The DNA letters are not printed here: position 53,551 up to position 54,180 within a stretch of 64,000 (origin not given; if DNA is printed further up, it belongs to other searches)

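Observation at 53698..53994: Hyper-basic C-terminal module shared by both giant proteins (candidate non-covalent cell-envelope anchor)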

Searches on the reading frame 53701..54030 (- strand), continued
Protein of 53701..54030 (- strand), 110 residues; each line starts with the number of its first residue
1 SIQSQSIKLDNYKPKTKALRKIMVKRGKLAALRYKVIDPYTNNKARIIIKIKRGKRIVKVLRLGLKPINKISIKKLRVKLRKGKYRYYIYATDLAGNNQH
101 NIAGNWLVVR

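Call 45: fold_search(model_id=the predicted structure, library=pdb)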
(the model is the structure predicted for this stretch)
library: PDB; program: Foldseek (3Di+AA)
matches with E <= 10: 1996; with E <= 0.001: 4
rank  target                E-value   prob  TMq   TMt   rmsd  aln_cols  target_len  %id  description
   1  3idu_B                5.6e-04  1.00  0.57  0.54   4.5       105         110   17  Crystal Structure of the CARDB domain of the PF1109 protein in complex with di-metal ions from Pyrococcus furiosus, No (released 2009-08-04)
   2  2kl6_MODEL_1_A        5.9e-04  1.00  0.51  0.49   5.4       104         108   15  Solution NMR structure of the CARDB domain of PF1109 from Pyrococcus furiosus. Northeast Structural Genomics C (released 2009-08-25)
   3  9ezw_G                9.4e-04  1.00  0.54  0.49   5.0       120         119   12  Structure of the single-domain antibody VHH_h3 in complex with human Vsig4 (released 2025-10-29)
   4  6isc_B                9.4e-04  1.00  0.51  0.46   5.7       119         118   13  complex structure of mCD226-ecto and hCD155-D1 (released 2018-12-26)
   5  3idu_A                1.2e-03  1.00  0.55  0.50   6.4       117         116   16  Crystal Structure of the CARDB domain of the PF1109 protein in complex with di-metal ions from Pyrococcus furiosus, No (released 2009-08-04)
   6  2a74_E                1.4e-03  1.00  0.48  0.32   5.0       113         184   12  Human Complement Component C3c (released 2005-09-27)
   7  3l3o_B                1.4e-03  1.00  0.46  0.30   5.4       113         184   10  Staphylococcal Complement Inhibitor (SCIN) in complex with Human Complement Component C3c (released 2010-08-04)
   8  5foa_B                1.4e-03  1.00  0.45  0.08   5.3       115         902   12  Crystal Structure of Human Complement C3b in complex with DAF (CCP2-4) (released 2016-04-06)
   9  2wii_B                1.4e-03  1.00  0.45  0.08   5.7       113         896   10  Complement C3b in complex with factor H domains 1-4 (released 2009-06-09)
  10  6vhi                  1.6e-03  1.00  0.45  0.44   5.3       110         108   13  Crystal structure of the human ILRUN Fw domain (released 2020-07-01)
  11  8bg8_H                1.8e-03  1.00  0.61  0.53   6.1       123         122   14  SARS-CoV-2 S protein in complex with pT1696 Fab (released 2023-11-08)
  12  9mnz_D                1.9e-03  1.00  0.57  0.48   6.7       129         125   12  Cryo-EM structure of human MPC in complex with UK5099 in nanodiscs (released 2025-03-05)
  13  5fo9_B                1.9e-03  1.00  0.44  0.08   6.1       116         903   11  Crystal Structure of Human Complement C3b in Complex with CR1 (CCP15- 17) (released 2016-04-06)
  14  5fob_B                2.2e-03  1.00  0.47  0.08   6.1       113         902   11  Crystal Structure of Human Complement C3b in complex with Smallpox Inhibitor of Complement (SPICE) (released 2016-04-06)
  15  5o32_B                2.5e-03  1.00  0.47  0.08   5.2       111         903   11  The structure of complement complex (released 2017-06-28)
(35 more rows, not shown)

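Call 46: search_protein_families(library=pfam, alignment_id=A4, max_evalue=0.00001)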
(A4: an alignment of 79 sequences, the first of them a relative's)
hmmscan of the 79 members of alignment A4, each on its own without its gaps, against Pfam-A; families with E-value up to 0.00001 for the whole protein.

A. member 1, P0003 (584 aa): 2 families
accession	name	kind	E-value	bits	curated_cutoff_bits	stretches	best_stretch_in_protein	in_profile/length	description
PF24517.2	CBM96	-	1.9e-19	70.5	26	1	112-273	9-163/164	Carbohydrate-binding module family 96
PF17957.7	Big_7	-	7.9e-13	49.3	24.1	1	384-447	4-68/70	Bacterial Ig domain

B. families by the number of members that match (of 79 scanned): 61 families (the first 25 are shown)
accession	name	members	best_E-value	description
PF19077.6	Big_13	29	3.8e-14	Bacterial Ig-like domain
PF01833.30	TIG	12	2.4e-33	IPT/TIG domain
PF14870.12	PSII_BNR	10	3.9e-61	Photosynthesis system II assembly factor YCF48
PF00082.27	Peptidase_S8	8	1.3e-64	Subtilase family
PF15902.12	Sortilin-Vps10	8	9.4e-16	Sortilin, neurotensin receptor 3,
PF02012.26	BNR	7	2.8e-17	BNR/Asp-box repeat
PF22148.1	Fervidolysin_NPro-like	7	2.4e-13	Fervidolysin N-terminal prodomain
PF17957.7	Big_7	7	7.9e-13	Bacterial Ig domain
PF14312.12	FG-GAP_2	4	5.1e-104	FG-GAP repeat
PF08309.17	LVIVD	3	3.2e-61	LVIVD repeat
PF18560.7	Lectin_like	3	7.9e-50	Lectin like domain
PF00112.29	Peptidase_C1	3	2.1e-24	Papain family cysteine protease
PF17963.7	Big_9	3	2.1e-20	Bacterial Ig domain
PF07676.18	PD40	3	2.2e-19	WD40-like Beta Propeller Repeat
PF24135.1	DUF7402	2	5.5e-44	Domain of unknown function (DUF7402)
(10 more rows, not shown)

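Call 47: search_protein_families(library=ncbifam, alignment_id=A2, max_evalue=1)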
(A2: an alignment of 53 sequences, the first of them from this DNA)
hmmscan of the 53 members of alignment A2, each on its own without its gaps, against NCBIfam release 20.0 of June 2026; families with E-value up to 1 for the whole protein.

A. member 1, seq(103 aa): 1 family
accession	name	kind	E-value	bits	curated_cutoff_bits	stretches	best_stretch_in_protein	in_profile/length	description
NF005380.0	PRK06923.1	equivalog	0.18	11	486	1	32-94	123-187/399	isochorismate synthase DhbC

B. families by the number of members that match (of 53 scanned): 25 families
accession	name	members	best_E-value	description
NF047446.1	barrel_OmpL47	24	0.00057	OmpL47-type beta-barrel domain-containing protein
NF033510.3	Ca_tandemer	9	0.012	Ca2+-stabilized repeat-containing adhesin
NF005176.1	PRK06655.1-1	7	0.00029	flagellar hook assembly protein FlgD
NF009276.0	PRK12633.1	2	0.0043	flagellar basal body rod modification protein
NF052245.1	SorA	2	0.0066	SorA family sulfite dehydrogenase catalytic subunit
NF040520.1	Ig_like_BLP2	2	0.0093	Ig-like repeat protein Blp2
NF038114.1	rightmost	2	0.0094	PxKF domain-containing protein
NF052247.1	SorT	1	0.0029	SorT family sulfite dehydrogenase catalytic subunit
NF033926.0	msp_porin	1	0.0055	major outer sheath protein Msp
NF047958.1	broad_LIC11966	1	0.0058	LIC11966 family surface protein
NF033814.1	copper_CopC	1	0.0077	copper homeostasis periplasmic binding protein CopC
NF033707.1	T9SS_sortase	1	0.0088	type IX secretion system sortase PorU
NF007392.0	PRK09918.1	1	0.012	fimbria/pilus chaperone family protein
NF007543.0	PRK10158.1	1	0.018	bifunctional tRNA pseudouridine(32) synthase/23S rRNA pseudouridine(746) synthase RluA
TIGR01804.1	BADH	1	0.032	betaine-aldehyde dehydrogenase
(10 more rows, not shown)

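Call 50: find_encoding_contigs(protein=P0001, flank=10000, max_places=4)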
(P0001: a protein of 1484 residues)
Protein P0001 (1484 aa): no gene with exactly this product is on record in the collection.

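Call 58: search_protein_families(library=pfam, proteins=[L052:1139-3883:+, L033:14043-15062:+, L006:12041-13549:+, L059:7280-8284:-, L033:17049-19064:+, L033:16713-17666:-, L033:15066-15653:+, L057:11791-13029:-, L075:69-1388:-, L002:15486-16301:+], max_evalue=0.00001)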
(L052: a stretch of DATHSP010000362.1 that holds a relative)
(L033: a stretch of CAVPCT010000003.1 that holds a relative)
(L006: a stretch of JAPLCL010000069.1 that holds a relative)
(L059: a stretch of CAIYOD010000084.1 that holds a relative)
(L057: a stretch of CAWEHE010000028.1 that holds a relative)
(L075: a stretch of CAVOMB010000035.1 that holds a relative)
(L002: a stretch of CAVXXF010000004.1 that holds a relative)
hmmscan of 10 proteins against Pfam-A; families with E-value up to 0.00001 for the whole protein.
L052:1139-3883:+ (915 aa): 5 families
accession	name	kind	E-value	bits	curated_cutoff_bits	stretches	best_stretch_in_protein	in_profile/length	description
PF01590.32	GAF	-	6.7e-48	163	22.4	3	234-378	1-133/133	GAF domain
PF13185.12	GAF_2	-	7.7e-40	136.7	28.6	3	233-379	2-136/136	GAF domain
PF13487.12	HD_5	-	3.6e-39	134.7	27.2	1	729-889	6-169/170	HD domain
PF13492.12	GAF_3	-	2.9e-25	89.6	27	1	410-556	2-129/129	GAF domain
PF01966.28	HD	-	3e-17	63.4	22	1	738-859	2-116/116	HD domain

L033:14043-15062:+ (340 aa): 2 families
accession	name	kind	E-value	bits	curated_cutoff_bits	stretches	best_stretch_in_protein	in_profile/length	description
PF00586.29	AIRS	-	3.4e-26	92.3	24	1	31-136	2-111/112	AIR synthase related protein, N-terminal domain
PF02769.27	AIRS_C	-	3.3e-22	79.8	23.1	1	149-337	1-154/156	AIR synthase related protein, C-terminal domain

L006:12041-13549:+ (503 aa): 2 families
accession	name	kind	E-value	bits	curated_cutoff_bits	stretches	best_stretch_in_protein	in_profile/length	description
PF03841.19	SelA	-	6.3e-132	440.5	22.8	1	118-486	1-366/367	L-seryl-tRNA selenium transferase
PF12390.13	Se-cys_synth_N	-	7.6e-11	42.4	22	1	40-74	6-40/40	Selenocysteine synthase N terminal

L059:7280-8284:- (335 aa): 3 families
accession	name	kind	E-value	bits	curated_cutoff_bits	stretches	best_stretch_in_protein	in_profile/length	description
PF00005.33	ABC_tran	-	5.6e-33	114.9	25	1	44-186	2-136/137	ABC transporter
PF13304.12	AAA_21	-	1.2e-10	42.4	27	1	150-216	229-298/304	AAA domain, putative AbiEii toxin, Type IV TA system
PF13732.12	DrrA1-3_C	-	3.4e-06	28.1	27.4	0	263-328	17-80/81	ATP-binding protein DrrA1-3-like, C-terminal domain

L033:17049-19064:+ (672 aa): 4 families
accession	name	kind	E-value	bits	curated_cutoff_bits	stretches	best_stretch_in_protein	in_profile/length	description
PF00009.33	GTP_EFTU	-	4e-35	121.5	26.5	1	39-202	5-186/188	Elongation factor Tu GTP binding domain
PF09107.17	SelB-wing_3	-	4.5e-14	52.2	23.2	1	628-666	8-46/47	Elongation factor SelB, winged helix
PF03144.31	GTP_EFTU_D2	-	1.8e-11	44.7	30.3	1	228-294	1-72/73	Elongation factor Tu domain 2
PF25461.1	Beta-barrel_SelB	-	1.2e-09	38.8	27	1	318-391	12-77/80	Selenocysteine-specific elongation factor, beta-barrel domain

L033:16713-17666:- (318 aa): 0 families

L033:15066-15653:+ (196 aa): 0 families

L057:11791-13029:- (413 aa): 0 families

L075:69-1388:- (440 aa): 1 family
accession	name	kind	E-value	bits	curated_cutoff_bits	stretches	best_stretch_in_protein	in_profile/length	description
PF00202.27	Aminotran_3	-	2.9e-79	267.1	30.5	1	45-408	9-374/403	Aminotransferase class-III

L002:15486-16301:+ (272 aa): 0 families

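Call 67: find_related_loci(query=A3, collection=metagenome_contigs, flank=10000)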
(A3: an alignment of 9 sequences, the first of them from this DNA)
Query A3 (103 aa) in metagenome_contigs; peptide patterns used: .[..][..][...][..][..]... (x = any residue, [..] = any of these).
177 stretches matched a pattern; 126 encode a relative of the query (tblastn E <= 1e-3); the best 80 are kept; 80 distinct loci.
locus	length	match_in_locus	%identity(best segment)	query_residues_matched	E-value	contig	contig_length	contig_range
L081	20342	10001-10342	51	1-102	2e-28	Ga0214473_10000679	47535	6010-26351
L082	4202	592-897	47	1-102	1e-23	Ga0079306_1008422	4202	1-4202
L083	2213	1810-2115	43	3-103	2e-22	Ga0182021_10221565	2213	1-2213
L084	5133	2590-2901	46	1-102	3e-22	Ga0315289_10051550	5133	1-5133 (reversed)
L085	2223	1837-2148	40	2-103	2e-21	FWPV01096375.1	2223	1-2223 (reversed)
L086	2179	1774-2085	39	2-103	5e-21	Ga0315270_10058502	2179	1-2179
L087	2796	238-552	44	1-103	7e-21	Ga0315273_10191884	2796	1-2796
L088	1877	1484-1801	45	2-103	1e-20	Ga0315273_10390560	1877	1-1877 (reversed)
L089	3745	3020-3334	41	1-103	3e-20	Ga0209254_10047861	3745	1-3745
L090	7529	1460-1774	42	1-103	3e-20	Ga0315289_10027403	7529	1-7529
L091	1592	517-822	43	3-103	5e-20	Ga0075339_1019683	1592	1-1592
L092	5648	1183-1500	44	2-103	6e-20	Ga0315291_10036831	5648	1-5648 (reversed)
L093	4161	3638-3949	42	2-103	6e-20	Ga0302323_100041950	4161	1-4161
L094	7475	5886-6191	42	3-103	1e-19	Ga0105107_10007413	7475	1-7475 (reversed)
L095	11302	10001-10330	43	1-103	1e-19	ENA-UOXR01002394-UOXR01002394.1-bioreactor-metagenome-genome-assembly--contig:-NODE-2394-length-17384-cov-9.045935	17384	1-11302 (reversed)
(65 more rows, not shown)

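Call 70: search_protein_families(library=pfam, proteins=[L081:7604-10348:+, L081:5664-7511:-, L081:4321-5664:-, L081:856-2778:-, L081:10899-11996:-, L081:12015-13616:-, L081:13595-14923:-, L081:15996-17096:-, L081:17605-18756:-], max_evalue=0.0001)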
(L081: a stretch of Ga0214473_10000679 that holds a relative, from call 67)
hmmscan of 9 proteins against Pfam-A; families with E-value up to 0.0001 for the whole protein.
L081:7604-10348:+ (914 aa): 5 families
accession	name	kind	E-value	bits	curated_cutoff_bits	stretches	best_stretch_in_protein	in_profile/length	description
PF00082.27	Peptidase_S8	-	4.6e-57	194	21.8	1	173-603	4-288/288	Subtilase family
PF22148.1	Fervidolysin_NPro-like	-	8.9e-12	45.7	21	1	42-118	10-81/81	Fervidolysin N-terminal prodomain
PF19077.6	Big_13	-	7.4e-11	42.9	27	0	761-803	59-102/102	Bacterial Ig-like domain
PF17957.7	Big_7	-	2.9e-06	28.3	24.1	1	716-783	1-70/70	Bacterial Ig domain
PF07495.19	Y_Y_Y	-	1.9e-05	24.9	26.6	0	884-913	35-64/65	Y_Y_Y domain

L081:5664-7511:- (615 aa): 3 families
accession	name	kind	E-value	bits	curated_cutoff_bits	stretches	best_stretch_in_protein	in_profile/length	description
PF02436.23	PYC_OADA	-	1.5e-47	162.4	27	1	293-472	1-191/201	Conserved carboxylase domain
PF00682.25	HMGL-like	-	2.4e-20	73.5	29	1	6-270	2-258/260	HMGL-like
PF00364.28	Biotin_lipoyl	-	4.2e-19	68.6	22.1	1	538-609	2-71/73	Biotin-requiring enzyme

L081:4321-5664:- (447 aa): 7 families
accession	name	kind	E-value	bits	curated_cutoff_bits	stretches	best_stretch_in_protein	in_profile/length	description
PF02786.22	CPSase_L_D2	-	3.5e-84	282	19.8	1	114-321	1-209/211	Carbamoyl-phosphate synthase L chain, ATP binding domain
PF00289.28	Biotin_carb_N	-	9e-46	155.3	25.5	1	1-109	2-110/110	Biotin carboxylase, N-terminal domain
PF02785.25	Biotin_carb_C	-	2.4e-34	118.1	32.4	1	335-441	1-107/108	Biotin carboxylase C-terminal domain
PF07478.18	Dala_Dala_lig_C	-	6.2e-13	49.2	24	1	123-290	3-174/204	D-ala D-ala ligase C-terminus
PF02222.28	ATP-grasp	-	1.8e-08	34.7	27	1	123-291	4-162/179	ATP-grasp domain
PF08443.16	RimK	-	5.5e-08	33.1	21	1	114-307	3-180/188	RimK-like ATP-grasp domain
PF02655.19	ATP-grasp_3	-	3.2e-05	24.5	23.2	1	113-293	2-158/160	ATP-grasp domain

L081:856-2778:- (640 aa): 4 families
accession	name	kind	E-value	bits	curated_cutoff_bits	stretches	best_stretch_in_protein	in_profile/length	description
PF13292.11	DXP_synthase_N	-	3e-119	397.8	21.2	1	10-285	1-274/274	1-deoxy-D-xylulose-5-phosphate synthase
PF02779.29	Transket_pyr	-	4.5e-50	170.1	27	1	319-481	2-172/174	Transketolase, pyrimidine binding domain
PF02780.25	Transketolase_C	-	1.1e-25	90.4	25.9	1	496-617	1-124/124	Transketolase, C-terminal domain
PF00456.26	Transketolase_N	-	4.9e-09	36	22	0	138-196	140-199/334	Transketolase, thiamine diphosphate binding domain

L081:10899-11996:- (365 aa): 2 families
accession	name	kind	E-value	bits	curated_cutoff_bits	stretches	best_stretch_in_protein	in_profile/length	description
PF00557.29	Peptidase_M24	-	4.6e-63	213.2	23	1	145-344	3-207/208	Metallopeptidase family M24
PF01321.24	Creatinase_N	-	3.4e-18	66.8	22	1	14-135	1-127/128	Creatinase/Prolidase N-terminal domain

L081:12015-13616:- (533 aa): 1 family
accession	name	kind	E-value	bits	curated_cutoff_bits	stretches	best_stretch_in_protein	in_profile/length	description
PF07963.17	N_methyl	-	2.1e-07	30.6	21.2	1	8-33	2-27/27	Prokaryotic N-terminal methylation motif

L081:13595-14923:- (442 aa): 0 families

L081:15996-17096:- (366 aa): 4 families
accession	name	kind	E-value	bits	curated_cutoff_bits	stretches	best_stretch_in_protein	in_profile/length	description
PF01761.26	DHQ_synthase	-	1.2e-45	154.3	24.2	1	69-180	2-113/115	3-dehydroquinate synthase N-terminal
PF24621.2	DHQS_C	-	4.7e-45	153.5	27.6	1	183-326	1-144/144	3-dehydroquinate synthase C-terminal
PF13685.12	Fe-ADH_2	-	8.2e-11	42.6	28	1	18-136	2-111/149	Iron-containing alcohol dehydrogenase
PF00465.25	Fe-ADH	-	1.7e-08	34.7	31.3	1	16-133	4-131/168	Iron-containing alcohol dehydrogenase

L081:17605-18756:- (383 aa): 1 family
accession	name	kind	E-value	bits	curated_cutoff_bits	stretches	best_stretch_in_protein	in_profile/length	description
PF01264.26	Chorismate_synt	-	2.7e-108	362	27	1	2-358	1-327/327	Chorismate synthase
